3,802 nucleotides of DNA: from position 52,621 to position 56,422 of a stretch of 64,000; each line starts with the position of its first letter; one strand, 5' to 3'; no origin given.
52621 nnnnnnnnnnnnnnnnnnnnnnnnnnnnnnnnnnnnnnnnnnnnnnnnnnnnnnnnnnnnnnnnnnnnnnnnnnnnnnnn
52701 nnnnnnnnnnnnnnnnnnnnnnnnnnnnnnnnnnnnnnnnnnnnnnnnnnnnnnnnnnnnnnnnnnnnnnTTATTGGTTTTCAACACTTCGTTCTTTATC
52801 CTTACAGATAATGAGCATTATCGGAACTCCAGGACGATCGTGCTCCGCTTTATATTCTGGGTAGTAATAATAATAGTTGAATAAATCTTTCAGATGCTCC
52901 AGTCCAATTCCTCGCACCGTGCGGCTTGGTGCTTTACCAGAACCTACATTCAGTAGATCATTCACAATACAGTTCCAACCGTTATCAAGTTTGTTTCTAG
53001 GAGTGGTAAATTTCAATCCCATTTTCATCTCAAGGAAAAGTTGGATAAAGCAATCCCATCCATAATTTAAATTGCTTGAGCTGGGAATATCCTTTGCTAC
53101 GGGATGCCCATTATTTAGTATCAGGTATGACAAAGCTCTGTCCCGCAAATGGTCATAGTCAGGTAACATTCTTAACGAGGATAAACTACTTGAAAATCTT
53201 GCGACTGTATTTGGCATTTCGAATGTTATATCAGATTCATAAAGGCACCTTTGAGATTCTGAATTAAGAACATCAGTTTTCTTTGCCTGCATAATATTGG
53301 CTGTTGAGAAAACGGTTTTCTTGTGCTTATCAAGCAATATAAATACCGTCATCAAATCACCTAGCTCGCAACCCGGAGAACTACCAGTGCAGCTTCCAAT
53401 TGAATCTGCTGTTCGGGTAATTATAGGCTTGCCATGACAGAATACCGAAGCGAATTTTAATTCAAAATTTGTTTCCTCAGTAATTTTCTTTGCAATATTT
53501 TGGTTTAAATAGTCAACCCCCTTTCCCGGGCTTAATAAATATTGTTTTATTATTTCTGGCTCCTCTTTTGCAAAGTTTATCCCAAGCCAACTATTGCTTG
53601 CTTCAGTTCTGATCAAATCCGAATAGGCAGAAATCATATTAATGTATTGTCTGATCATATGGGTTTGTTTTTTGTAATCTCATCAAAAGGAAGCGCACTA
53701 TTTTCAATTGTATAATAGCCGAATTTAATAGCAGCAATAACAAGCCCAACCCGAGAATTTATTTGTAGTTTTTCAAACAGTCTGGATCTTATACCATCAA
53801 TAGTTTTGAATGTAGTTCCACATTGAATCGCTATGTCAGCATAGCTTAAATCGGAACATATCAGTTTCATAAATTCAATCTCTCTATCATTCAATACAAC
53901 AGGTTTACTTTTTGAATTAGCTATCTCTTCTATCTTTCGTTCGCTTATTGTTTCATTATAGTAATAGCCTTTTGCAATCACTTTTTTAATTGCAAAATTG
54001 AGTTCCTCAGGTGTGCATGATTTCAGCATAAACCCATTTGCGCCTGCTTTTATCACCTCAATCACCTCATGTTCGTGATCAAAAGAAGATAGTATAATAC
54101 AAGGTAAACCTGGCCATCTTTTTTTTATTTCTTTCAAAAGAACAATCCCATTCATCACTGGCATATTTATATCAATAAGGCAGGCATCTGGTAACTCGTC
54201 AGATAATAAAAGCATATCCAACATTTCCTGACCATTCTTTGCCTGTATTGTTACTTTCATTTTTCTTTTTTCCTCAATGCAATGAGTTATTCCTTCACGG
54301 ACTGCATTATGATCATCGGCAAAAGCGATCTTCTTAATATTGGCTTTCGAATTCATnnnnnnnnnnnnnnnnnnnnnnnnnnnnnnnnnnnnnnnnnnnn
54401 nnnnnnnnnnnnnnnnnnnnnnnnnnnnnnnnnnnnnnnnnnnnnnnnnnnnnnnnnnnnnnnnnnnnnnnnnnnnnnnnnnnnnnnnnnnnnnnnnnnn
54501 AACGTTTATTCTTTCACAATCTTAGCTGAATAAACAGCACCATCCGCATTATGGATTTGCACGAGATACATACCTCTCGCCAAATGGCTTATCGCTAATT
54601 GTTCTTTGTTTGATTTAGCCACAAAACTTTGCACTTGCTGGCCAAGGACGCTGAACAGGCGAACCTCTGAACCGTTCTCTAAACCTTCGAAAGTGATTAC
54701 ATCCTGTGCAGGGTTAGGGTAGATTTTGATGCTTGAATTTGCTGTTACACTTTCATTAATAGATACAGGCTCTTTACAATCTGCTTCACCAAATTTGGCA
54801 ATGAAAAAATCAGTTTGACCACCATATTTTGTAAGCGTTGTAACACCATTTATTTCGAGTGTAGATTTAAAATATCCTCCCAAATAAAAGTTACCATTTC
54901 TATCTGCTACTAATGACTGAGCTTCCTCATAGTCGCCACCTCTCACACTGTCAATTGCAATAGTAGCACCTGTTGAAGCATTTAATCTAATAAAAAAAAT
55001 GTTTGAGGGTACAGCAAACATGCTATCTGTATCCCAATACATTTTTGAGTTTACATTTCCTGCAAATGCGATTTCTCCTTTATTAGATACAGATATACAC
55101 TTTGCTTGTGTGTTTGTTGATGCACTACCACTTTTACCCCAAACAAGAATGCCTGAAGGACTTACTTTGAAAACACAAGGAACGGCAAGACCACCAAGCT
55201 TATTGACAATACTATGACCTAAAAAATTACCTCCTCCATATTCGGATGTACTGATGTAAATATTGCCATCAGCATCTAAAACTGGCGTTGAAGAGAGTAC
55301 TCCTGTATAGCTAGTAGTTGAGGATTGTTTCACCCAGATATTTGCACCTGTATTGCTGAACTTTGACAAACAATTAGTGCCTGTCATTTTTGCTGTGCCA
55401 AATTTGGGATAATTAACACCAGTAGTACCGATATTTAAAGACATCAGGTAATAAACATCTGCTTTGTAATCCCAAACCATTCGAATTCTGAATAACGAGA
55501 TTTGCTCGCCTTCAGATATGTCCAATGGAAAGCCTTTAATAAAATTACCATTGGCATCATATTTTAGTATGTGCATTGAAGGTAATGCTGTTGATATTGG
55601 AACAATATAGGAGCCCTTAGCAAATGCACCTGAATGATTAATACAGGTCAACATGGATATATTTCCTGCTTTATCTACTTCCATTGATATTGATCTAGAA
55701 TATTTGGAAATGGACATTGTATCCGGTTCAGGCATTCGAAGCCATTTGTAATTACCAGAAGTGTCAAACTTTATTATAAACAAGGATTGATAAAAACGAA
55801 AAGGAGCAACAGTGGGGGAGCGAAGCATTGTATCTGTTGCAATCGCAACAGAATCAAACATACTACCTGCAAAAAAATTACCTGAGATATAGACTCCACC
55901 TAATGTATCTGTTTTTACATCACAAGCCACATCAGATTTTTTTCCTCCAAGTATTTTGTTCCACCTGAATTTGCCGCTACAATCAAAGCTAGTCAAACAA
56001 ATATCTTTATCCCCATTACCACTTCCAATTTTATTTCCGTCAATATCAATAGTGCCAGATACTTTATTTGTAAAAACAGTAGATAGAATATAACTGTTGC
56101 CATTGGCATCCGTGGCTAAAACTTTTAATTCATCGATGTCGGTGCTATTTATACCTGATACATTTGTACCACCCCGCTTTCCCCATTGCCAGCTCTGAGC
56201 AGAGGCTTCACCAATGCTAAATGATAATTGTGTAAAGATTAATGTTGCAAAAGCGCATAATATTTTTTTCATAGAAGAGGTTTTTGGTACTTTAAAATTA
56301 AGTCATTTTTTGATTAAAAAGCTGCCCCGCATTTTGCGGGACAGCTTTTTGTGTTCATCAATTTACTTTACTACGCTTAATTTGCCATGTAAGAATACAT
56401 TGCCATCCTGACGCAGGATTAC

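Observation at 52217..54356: Response regulator - QxK nuclease - HEPN RNase operon: candidate signal-controlled defence system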

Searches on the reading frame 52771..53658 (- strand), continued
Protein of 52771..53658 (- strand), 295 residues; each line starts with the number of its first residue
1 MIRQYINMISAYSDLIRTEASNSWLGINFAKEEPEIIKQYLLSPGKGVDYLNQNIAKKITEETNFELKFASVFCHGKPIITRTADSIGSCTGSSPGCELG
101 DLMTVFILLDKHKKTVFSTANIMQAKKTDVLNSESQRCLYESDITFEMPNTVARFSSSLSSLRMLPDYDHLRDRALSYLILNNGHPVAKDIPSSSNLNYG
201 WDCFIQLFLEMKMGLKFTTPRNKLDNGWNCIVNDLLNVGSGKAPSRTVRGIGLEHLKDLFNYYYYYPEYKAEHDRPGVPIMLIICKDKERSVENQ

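Call 61: fold_search(model_id=the predicted structure, library=viral)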
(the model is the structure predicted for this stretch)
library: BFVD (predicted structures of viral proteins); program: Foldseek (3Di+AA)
matches with E <= 10: 87; with E <= 0.001: 0
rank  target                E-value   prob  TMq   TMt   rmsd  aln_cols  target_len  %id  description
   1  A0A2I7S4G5            6.6e-01  0.02  0.11  0.19  15.3       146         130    5  (no name in the UniProt tables at hand)
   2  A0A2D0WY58            1.2e+00  0.06  0.07  0.30   2.2        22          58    9  Uncharacterized protein [Clostridium phage CPS1]
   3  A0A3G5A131            1.3e+00  0.01  0.07  0.04  17.6       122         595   14  RING-type domain-containing protein [Faunusvirus sp.]
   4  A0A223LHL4            1.4e+00  0.02  0.05  0.11  15.8        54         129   13  Uncharacterized protein [Erwinia phage vB_EamM_RisingSun]
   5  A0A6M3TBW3            1.6e+00  0.03  0.06  0.11   9.1        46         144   15  Uncharacterized protein [Microbacterium phage Phractured]
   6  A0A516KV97            2.0e+00  0.03  0.07  0.13   1.9        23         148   22  (no name in the UniProt tables at hand)
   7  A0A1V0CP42            2.0e+00  0.01  0.07  0.10  15.4        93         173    8  (no name in the UniProt tables at hand)
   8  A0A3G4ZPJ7            2.3e+00  0.01  0.09  0.07  18.2       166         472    7  Uncharacterized protein [Terrestrivirus sp.]
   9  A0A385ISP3            2.7e+00  0.06  0.06  0.34   0.9        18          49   17  Uncharacterized protein [Clostridium phage susfortuna]
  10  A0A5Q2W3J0            2.8e+00  0.03  0.11  0.11   6.8        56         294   12  (no name in the UniProt tables at hand)
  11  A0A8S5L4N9            2.8e+00  0.02  0.12  0.09  18.8       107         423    8  Maturation protein [ssRNA phage Gerhypos.4_49]
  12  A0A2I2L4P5            2.8e+00  0.01  0.08  0.11  15.7        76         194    5  Uncharacterized protein [Orpheovirus IHUMI-LCC2]
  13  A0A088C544            3.0e+00  0.07  0.15  0.13   4.2        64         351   17  (no name in the UniProt tables at hand)
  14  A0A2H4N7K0            3.0e+00  0.01  0.07  0.10  17.2        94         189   14  (no name in the UniProt tables at hand)
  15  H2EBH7                3.0e+00  0.01  0.10  0.04  19.6       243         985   10  Putative early transcription factor large subunit [Megavirus courdo7]
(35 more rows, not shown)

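Call 62: search_protein_families(library=pfam, alignment_id=A3, max_evalue=1)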
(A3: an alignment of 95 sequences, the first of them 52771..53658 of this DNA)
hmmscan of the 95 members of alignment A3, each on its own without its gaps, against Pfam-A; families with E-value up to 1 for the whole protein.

A. member 1, window:52771-53658:- (295 aa): 0 families

B. families by the number of members that match (of 95 scanned): 41 families (the first 25 are shown)
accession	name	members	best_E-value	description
PF15797.10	DUF4706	2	0.012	Domain of unknown function (DUF4706)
PF09634.15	DUF2025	2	0.037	Protein of unknown function (DUF2025)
PF20031.4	DUF6437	1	0.00027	Family of unknown function (DUF6437)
PF20184.3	DUF6547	1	0.0023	Family of unknown function (DUF6547)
PF05531.17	NPV_P10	1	0.0078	Nucleopolyhedrovirus P10 protein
PF10256.14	Erf4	1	0.01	Golgin subfamily A member 7/ERF4 family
PF09844.14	DUF2071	1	0.011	Uncharacterized conserved protein (COG2071)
PF21064.2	Reovirus_L2_N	1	0.012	Reovirus core-spike protein lambda-2 (L2), N-terminal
PF22666.2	Glyco_hydro_2_N2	1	0.014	Glycosyl hydrolase 2 galactose-binding domain-like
PF23313.1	4HB_KIF14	1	0.014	KIF14 four-helical bundle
PF21398.2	PG_binding_5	1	0.017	Putative peptidoglycan-binding domain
PF00412.28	LIM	1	0.027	LIM domain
PF02388.22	FemAB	1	0.041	FemAB family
PF01940.21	DUF92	1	0.059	Integral membrane protein DUF92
PF02671.26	PAH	1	0.059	Paired amphipathic helix repeat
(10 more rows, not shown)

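Call 63: search_solved_structures(query=A3, max_evalue=10, show_alignments=2)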
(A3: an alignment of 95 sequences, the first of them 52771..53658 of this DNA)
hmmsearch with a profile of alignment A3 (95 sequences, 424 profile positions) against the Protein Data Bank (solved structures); distinct sequences matched with E-value up to 10: 0.

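Call 69: search_dna_similar(query=window:52771-53658:-, collection=plasmids, mode=protein, max_evalue=0.001, max_rows=25)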
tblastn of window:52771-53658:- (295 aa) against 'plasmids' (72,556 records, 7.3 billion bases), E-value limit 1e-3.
No match.

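Call 74: find_related_loci(query=A1, collection=viral_contigs, flank=5000)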
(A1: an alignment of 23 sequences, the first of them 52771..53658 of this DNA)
Query A1 (295 aa) in viral_contigs; peptide patterns used: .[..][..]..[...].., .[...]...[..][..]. (x = any residue, [..] = any of these).
15 stretches matched a pattern; 2 encode a relative of the query (tblastn E <= 1e-3); 2 distinct loci.
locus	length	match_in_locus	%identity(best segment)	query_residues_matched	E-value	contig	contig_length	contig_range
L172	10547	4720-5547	37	16-285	2e-44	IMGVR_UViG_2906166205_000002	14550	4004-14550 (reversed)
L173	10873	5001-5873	33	1-289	1e-43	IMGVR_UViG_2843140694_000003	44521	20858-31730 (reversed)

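Call 75: search_protein_families(library=phrogs, proteins=[window:52771-53658:-, L107:1506-3035:+], max_evalue=0.01)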
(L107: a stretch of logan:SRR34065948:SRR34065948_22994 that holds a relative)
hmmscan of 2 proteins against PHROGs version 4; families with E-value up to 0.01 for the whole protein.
window:52771-53658:- (295 aa): 0 families

L107:1506-3035:+ (510 aa): 0 families

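Call 78: find_homologous_proteins(query=A3, max_evalue=0.001)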
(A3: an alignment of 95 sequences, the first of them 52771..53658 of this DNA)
Query A3 (95 sequences) (295 aa, profile of the alignment): 45 proteins with E <= 0.001 among 6505 candidates.
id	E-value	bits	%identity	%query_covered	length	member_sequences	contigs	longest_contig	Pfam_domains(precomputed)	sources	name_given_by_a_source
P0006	7.1e-81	290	58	99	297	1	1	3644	-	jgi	jgi:hypothetical protein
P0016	6.1e-80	287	59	98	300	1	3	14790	-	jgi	jgi:hypothetical protein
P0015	9.1e-80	287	58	99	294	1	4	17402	-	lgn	-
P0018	8.7e-79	284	58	97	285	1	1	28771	-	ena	-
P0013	5.3e-78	281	57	99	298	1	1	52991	-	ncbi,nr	ncbi:MAG: hypothetical protein DI529_06630 [Chryseobacterium sp.]|nr:MAG: hypothetical protein DI529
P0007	1.4e-77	279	57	100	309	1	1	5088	-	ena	-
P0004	1.7e-77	279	60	98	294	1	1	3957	-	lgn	-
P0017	2.1e-77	279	57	98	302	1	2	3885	-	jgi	jgi:hypothetical protein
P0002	5.5e-77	278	90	97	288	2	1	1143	-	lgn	-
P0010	2.0e-76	276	59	100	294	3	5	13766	-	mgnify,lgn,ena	mgnify:CR=1 FL=1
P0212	2.2e-76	276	46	98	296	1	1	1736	-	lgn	-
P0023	5.0e-76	274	48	97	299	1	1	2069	-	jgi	jgi:hypothetical protein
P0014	5.3e-76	274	60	96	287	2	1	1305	-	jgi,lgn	-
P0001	1.4e-75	273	94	97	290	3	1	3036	-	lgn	-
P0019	5.0e-75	271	60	89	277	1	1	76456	-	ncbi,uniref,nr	ncbi:hypothetical protein [Brumimicrobium oceani]|uniref:Uncharacterized protein n=1 Tax=Brumimicrob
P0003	1.3e-73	267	84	98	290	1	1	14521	-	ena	-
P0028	3.5e-64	235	36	96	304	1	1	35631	-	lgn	-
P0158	7.0e-61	225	23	70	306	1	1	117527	-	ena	-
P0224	2.7e-49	186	22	70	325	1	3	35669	-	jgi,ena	jgi:hypothetical protein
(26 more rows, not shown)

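Call 79: find_encoding_contigs(protein=P0158, flank=7000, max_places=3)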
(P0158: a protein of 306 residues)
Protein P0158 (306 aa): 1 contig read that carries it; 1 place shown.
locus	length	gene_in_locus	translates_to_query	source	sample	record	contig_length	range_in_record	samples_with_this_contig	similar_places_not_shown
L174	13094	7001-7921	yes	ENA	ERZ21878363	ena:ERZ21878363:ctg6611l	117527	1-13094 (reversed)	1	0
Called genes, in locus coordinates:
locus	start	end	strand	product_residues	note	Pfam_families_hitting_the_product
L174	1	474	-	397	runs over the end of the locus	PF01548:DEDD_Tnp_IS110, PF02371:Transposase_20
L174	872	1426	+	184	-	PF00583:Acetyltransf_1, PF13673:Acetyltransf_10 (weak), PF13302:Acetyltransf_3, PF08445:FR47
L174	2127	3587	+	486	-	PF13655:RVT_N, PF00078:RVT_1, PF08388:GIIM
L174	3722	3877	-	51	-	-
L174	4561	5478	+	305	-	PF01582:TIR, PF13676:TIR_2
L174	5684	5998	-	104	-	-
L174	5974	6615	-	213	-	PF01548:DEDD_Tnp_IS110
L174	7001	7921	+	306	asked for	-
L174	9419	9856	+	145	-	PF01381:HTH_3, PF12844:HTH_19, PF13443:HTH_26 (weak), PF13560:HTH_31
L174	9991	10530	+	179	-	-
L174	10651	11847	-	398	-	PF01548:DEDD_Tnp_IS110, PF02371:Transposase_20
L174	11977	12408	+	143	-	PF01514:YscJ_FliF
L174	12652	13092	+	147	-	?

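Call 80: find_encoding_contigs(protein=P0224, flank=7000, max_places=3)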
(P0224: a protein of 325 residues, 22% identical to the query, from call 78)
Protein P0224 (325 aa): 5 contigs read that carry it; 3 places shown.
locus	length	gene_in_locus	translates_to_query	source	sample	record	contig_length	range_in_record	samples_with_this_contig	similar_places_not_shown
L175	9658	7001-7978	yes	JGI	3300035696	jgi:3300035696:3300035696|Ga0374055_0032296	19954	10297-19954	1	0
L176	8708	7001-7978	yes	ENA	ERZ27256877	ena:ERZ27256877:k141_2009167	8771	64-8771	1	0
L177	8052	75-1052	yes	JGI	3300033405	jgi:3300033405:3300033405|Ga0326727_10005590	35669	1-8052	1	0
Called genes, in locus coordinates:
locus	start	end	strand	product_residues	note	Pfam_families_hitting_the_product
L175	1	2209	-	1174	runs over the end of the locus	PF00271:Helicase_C (weak)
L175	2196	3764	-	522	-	-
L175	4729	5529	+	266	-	PF02086:MethyltransfD12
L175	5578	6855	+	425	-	PF22515:DUF6996, PF22518:DUF6997, PF23871:DUF7226, PF09821:AAA_assoc_C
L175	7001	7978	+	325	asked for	-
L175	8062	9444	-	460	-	PF00589:Phage_integrase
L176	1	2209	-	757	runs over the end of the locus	?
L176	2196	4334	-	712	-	-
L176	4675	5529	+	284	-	PF02086:MethyltransfD12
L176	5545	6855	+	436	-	PF22515:DUF6996, PF22518:DUF6997, PF23871:DUF7226, PF09821:AAA_assoc_C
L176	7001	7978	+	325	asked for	-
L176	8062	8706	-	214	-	?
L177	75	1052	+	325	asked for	-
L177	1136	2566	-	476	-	PF00589:Phage_integrase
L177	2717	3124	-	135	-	PF04032:Rpr2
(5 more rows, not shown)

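Call 83: search_protein_families(library=padloc, alignment_id=A4, max_evalue=0.00001)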
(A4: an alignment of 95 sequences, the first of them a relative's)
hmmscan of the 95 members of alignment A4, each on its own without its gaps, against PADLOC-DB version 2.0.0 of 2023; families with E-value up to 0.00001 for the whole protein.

A. member 1, L001:1617-2252:- (211 aa): 0 families

B. families by the number of members that match (of 95 scanned): 138 families (the first 25 are shown)
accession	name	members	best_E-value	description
PDLC03945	RmrA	2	3.1e-16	-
PDLC03947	RmrA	2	5.4e-15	-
PDLC03952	RmrA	2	2.7e-13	-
PDLC03949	RmrA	2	4.2e-13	-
PDLC03951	RmrA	2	2e-12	-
PDLC03954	RmrA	2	1.1e-11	-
PDLC03944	RmrA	2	7.7e-11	-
PDLC02962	RT-TIR_XII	2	1.9e-06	single gene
PDLC05077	PDC-S71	1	1.4e-215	-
PDLC02356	BstA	1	1.3e-113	BstA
PDLC03294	MTase_II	1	7.3e-89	Type II methyltransferase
PDLC03735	oMTase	1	7.3e-78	orphan methyltransferase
PDLC03261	MTase_II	1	3.9e-70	Type II methyltransferase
PDLC03729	oMTase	1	3.8e-68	orphan methyltransferase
PDLC03982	PD-Lambda-2_B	1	4.5e-67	-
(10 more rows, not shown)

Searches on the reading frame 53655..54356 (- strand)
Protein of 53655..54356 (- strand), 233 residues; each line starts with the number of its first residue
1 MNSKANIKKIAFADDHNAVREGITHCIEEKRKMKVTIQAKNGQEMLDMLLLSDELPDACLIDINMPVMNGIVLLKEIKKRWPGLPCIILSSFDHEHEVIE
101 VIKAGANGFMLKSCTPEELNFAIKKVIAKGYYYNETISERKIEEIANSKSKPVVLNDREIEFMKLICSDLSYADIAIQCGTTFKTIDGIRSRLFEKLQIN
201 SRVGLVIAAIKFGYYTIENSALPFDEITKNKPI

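Call 3: search_protein_families(library=pfam, proteins=[window:53655-54356:-], max_evalue=1)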
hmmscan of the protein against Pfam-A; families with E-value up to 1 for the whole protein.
window:53655-54356:- (233 aa): 2 families
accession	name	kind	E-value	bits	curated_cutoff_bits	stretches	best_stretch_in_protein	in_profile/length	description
PF00072.30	Response_reg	-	5.9e-25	88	30.2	1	11-123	2-110/111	Response regulator receiver domain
PF00196.25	GerE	-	2.5e-07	30.6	23.5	1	154-208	2-56/57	Bacterial regulatory proteins, luxR family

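Call 4: search_protein_families(library=padloc, proteins=[window:53655-54356:-], max_evalue=1)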
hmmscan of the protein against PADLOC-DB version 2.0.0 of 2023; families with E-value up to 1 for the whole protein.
window:53655-54356:- (233 aa): 0 families

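Call 5: search_protein_families(library=ncbifam, proteins=[window:53655-54356:-], max_evalue=1)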
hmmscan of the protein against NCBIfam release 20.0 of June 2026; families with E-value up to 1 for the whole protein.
window:53655-54356:- (233 aa): 98 families (the best 25 are shown)
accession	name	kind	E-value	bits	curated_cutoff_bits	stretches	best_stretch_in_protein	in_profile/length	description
NF011896.0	PRK15369.1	equivalog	3.4e-30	105.2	242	1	8-213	4-208/211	two component system response regulator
NF052445.1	RespRegMctR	equivalog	4.4e-30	104.6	300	1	9-212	3-202/205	two-component system response regulator MctR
NF007018.1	PRK09483.1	equivalog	6.2e-29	101.2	280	1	10-219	4-213/217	UvrY/SirA/GacA family response regulator transcription factor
NF007935.0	PRK10651.1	equivalog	5.5e-26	91.1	250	1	6-205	5-206/216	two-component system response regulator NarL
NF007685.0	PRK10360.1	equivalog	1e-22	80.9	258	1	9-205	3-188/196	response regulator transcription factor UhpA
NF047785.1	respo_reg_MadR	equivalog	4e-21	75.3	300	1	9-213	2-207/209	MadR family response regulator transcription factor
NF007708.0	PRK10403.1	equivalog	4.7e-21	75.2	343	1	9-207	8-206/215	nitrate/nitrite response regulator protein NarP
NF007403.0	PRK09935.1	equivalog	1.8e-19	70.2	271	1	11-208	7-203/210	fimbria biosynthesis transcriptional regulator FimZ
NF007419.0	PRK09958.1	equivalog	3.7e-17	62.6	251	1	13-206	6-195/204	acid-sensing system DNA-binding response regulator EvgA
NF001965.0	PRK00742.1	subfamily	6.1e-16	58.6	293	1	9-117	5-112/357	chemotaxis-specific protein-glutamate methyltransferase CheB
NF006900.1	PRK09390.1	equivalog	2.7e-14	53.2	255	1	9-210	6-198/203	response regulator FixJ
NF008469.0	PRK11361.1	equivalog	2.7e-14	52.7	714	1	6-127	3-120/461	acetoacetate metabolism transcriptional regulator AtoC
NF041367.1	CheY_Halo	equivalog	6.7e-13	49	200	1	12-126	3-113/114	chemotaxis protein CheY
TIGR01818.1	ntrC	equivalog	9.1e-13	47.8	558.6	1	12-127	3-114/463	nitrogen regulation protein NR(I)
NF041830.1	RR_TF_ErdR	exception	1.5e-12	47.7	390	1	9-203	3-199/213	response regulator transcription factor ErdR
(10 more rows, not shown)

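Call 99: list_cluster_members(proteins=[window:53655-54356:-, window:52771-53658:-, window:52217-52711:-, window:51283-51933:-, window:58531-59859:+, window:47531-48574:-])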
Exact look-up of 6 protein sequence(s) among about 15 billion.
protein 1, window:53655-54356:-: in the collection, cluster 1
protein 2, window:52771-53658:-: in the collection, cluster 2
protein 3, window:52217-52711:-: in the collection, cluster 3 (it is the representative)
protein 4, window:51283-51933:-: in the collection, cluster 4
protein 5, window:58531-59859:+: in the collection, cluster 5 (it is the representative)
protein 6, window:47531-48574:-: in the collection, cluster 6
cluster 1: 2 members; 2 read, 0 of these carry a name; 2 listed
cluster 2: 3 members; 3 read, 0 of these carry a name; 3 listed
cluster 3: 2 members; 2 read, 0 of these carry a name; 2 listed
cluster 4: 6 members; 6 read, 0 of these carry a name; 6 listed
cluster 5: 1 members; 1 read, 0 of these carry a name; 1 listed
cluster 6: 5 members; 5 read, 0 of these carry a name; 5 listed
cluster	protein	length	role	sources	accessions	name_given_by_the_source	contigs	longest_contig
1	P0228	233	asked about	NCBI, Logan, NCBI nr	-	-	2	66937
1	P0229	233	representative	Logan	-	-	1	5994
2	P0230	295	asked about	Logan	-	-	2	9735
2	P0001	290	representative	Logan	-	-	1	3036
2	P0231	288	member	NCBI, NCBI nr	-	-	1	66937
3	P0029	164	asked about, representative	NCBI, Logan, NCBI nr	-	-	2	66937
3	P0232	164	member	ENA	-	-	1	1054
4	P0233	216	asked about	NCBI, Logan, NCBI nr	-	-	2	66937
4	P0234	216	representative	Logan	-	-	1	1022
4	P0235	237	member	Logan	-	-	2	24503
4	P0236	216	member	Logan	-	-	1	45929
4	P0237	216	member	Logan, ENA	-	-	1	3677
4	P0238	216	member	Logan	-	-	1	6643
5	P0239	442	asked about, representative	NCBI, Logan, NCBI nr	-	-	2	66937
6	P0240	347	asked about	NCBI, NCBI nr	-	-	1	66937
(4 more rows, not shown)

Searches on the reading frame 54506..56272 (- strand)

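Call 50: search_protein_families(library=pfam, proteins=[window:54506-56272:-], max_evalue=0.01)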
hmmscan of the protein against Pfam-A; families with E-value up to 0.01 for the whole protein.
window:54506-56272:- (588 aa): 2 families
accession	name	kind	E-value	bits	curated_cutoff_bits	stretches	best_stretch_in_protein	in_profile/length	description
PF18962.6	Por_Secre_tail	-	2.8e-13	50.4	27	1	517-585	1-73/75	Secretion system C-terminal sorting domain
PF07494.17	Reg_prop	-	0.0083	16.6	20.4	0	451-467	7-23/24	Two component regulator propeller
